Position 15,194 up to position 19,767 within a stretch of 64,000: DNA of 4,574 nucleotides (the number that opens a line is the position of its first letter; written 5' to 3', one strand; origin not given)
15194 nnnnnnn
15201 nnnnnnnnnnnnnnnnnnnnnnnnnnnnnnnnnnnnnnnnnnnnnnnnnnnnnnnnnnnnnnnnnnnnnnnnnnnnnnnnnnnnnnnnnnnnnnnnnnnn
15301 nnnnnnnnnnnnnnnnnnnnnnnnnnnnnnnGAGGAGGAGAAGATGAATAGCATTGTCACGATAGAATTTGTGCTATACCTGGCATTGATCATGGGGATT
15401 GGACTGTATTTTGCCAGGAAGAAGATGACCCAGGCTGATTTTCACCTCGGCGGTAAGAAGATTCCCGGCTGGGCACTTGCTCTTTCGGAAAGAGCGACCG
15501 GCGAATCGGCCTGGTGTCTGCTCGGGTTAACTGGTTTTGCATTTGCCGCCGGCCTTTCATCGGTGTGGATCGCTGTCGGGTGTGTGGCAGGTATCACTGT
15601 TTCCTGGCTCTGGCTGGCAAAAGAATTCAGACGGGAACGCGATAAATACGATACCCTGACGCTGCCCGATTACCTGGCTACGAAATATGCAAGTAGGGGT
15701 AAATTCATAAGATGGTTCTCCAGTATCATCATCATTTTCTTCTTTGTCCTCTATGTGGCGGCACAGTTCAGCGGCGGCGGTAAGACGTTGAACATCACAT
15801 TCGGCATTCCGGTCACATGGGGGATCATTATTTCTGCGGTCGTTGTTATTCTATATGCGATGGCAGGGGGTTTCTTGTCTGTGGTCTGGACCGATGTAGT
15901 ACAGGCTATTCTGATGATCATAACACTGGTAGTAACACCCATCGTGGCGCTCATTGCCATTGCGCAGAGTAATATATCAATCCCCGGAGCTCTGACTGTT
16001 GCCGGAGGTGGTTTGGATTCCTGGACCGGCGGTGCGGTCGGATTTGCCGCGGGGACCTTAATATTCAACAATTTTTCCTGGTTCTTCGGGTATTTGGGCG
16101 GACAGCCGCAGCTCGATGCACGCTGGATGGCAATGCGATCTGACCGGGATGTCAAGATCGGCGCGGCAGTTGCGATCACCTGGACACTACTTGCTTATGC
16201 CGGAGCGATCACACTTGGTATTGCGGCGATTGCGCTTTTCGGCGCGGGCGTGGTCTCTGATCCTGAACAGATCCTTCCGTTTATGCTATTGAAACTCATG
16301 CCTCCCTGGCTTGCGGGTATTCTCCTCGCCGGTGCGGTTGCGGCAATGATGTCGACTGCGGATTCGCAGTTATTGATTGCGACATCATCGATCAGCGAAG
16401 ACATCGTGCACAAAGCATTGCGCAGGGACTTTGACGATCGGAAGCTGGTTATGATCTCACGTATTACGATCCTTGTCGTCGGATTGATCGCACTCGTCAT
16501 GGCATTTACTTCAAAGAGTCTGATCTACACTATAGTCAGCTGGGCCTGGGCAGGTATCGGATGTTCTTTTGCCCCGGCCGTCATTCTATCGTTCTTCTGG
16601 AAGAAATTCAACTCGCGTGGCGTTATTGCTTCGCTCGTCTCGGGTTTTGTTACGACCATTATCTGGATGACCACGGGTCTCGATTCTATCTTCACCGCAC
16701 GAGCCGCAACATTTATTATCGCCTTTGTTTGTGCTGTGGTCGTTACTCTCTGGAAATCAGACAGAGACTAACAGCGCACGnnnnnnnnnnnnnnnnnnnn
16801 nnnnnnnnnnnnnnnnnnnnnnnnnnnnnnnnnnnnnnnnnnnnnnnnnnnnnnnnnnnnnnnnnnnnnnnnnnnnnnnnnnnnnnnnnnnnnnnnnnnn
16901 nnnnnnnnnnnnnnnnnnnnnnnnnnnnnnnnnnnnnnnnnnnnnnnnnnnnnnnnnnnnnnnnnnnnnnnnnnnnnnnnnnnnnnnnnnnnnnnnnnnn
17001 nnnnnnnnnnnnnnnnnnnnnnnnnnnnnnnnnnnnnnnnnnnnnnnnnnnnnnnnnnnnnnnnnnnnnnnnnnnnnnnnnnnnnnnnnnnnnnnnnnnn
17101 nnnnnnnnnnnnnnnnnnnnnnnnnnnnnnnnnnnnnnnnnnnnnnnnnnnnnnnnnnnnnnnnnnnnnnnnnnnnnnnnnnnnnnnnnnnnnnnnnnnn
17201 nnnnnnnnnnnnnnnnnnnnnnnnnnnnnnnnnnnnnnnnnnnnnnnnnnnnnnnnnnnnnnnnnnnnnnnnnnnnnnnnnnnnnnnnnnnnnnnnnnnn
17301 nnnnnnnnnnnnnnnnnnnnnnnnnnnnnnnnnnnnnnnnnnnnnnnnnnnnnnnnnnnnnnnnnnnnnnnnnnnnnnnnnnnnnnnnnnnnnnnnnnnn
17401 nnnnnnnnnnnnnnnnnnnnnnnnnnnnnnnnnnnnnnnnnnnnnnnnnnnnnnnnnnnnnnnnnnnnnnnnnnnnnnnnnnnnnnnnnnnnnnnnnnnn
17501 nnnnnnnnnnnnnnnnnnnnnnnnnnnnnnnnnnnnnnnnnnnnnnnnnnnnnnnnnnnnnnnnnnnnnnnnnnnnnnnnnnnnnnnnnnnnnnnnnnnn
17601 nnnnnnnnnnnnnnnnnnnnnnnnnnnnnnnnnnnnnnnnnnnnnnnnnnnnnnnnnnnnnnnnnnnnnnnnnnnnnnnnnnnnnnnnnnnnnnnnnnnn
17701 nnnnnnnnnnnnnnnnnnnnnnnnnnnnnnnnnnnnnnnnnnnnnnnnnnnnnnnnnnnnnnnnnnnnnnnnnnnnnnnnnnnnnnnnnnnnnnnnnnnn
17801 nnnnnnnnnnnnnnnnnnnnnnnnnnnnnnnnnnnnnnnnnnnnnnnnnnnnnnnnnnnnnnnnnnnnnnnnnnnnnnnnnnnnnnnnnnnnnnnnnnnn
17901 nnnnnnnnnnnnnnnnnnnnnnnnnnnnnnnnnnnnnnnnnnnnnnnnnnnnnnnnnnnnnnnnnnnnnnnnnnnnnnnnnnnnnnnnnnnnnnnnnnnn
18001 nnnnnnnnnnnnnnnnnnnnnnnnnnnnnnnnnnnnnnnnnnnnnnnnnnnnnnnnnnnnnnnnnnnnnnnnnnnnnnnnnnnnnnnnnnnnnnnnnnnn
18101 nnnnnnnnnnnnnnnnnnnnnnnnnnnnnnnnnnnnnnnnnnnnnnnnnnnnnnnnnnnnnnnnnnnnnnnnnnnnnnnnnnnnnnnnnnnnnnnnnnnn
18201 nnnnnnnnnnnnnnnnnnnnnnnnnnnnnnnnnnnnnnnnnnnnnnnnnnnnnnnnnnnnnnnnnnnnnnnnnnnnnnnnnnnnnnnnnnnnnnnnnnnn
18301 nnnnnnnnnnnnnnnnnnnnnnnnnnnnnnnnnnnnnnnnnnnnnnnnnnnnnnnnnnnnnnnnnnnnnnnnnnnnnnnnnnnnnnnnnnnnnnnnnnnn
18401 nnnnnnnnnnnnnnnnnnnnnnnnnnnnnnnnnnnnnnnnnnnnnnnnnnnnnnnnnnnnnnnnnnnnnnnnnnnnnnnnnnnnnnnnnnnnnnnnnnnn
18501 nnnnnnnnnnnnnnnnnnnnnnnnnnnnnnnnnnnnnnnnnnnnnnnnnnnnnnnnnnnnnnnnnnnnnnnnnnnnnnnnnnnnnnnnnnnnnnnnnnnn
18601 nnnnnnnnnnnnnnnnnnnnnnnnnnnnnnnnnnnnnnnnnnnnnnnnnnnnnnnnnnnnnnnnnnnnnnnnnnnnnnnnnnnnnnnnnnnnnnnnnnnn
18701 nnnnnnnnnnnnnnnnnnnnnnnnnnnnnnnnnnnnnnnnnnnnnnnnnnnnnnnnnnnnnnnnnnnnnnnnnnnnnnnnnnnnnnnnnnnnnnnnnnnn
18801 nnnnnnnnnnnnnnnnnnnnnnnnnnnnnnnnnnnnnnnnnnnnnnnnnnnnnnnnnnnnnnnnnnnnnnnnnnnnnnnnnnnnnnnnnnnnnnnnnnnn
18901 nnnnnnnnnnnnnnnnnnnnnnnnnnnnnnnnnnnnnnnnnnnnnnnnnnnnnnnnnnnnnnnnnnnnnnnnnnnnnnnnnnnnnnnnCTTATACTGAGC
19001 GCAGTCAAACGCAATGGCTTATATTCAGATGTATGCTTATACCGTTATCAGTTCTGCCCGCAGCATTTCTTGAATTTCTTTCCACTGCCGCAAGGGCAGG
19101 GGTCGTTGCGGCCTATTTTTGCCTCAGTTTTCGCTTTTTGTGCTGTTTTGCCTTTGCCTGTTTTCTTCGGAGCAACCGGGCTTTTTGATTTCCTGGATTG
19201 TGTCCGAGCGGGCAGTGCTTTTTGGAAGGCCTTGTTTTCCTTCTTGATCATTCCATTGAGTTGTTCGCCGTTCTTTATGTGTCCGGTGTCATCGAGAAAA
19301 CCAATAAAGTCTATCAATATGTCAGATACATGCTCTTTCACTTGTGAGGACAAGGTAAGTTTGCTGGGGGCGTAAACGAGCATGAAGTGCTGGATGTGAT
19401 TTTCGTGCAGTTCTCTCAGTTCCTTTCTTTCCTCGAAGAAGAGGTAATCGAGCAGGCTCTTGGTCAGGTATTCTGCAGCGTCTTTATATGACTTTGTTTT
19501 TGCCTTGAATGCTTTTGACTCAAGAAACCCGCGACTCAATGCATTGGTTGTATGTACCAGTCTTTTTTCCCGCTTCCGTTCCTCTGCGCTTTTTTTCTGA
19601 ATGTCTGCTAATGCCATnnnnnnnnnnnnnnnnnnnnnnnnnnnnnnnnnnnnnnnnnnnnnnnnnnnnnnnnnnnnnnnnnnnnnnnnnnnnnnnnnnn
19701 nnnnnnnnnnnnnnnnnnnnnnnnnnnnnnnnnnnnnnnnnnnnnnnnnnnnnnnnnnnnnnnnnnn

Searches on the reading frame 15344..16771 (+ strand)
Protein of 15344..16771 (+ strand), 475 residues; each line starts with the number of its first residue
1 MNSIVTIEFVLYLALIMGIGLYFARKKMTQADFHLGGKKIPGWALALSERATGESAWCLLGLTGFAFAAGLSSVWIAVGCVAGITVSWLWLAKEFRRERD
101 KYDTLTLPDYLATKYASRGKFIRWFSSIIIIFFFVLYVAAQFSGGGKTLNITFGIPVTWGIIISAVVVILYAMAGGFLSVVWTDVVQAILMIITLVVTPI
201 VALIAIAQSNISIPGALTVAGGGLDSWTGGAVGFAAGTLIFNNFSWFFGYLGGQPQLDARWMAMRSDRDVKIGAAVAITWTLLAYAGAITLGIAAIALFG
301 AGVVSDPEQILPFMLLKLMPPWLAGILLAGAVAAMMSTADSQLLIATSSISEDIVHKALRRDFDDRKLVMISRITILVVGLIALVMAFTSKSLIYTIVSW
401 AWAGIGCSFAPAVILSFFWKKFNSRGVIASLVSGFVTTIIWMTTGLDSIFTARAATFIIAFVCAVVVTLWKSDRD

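Call 40: search_protein_families(library=pfam, max_evalue=0.000001, proteins=[window:15344-16771:+])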
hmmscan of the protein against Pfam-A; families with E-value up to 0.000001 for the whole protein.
window:15344-16771:+ (475 aa): 1 family
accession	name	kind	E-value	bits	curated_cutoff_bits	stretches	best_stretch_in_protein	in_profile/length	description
PF00474.23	SSF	-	3.8e-77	260.3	22.8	1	33-434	1-406/406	Sodium:solute symporter family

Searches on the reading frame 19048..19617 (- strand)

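Call 40: search_protein_families(library=pfam, max_evalue=0.000001, proteins=[window:19048-19617:-])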
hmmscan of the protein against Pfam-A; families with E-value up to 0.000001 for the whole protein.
window:19048-19617:- (189 aa): 1 family
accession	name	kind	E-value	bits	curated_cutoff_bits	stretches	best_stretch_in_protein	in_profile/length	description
PF02810.21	SEC-C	-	7.5e-11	42.1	20.4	1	170-187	1-18/19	SEC-C motif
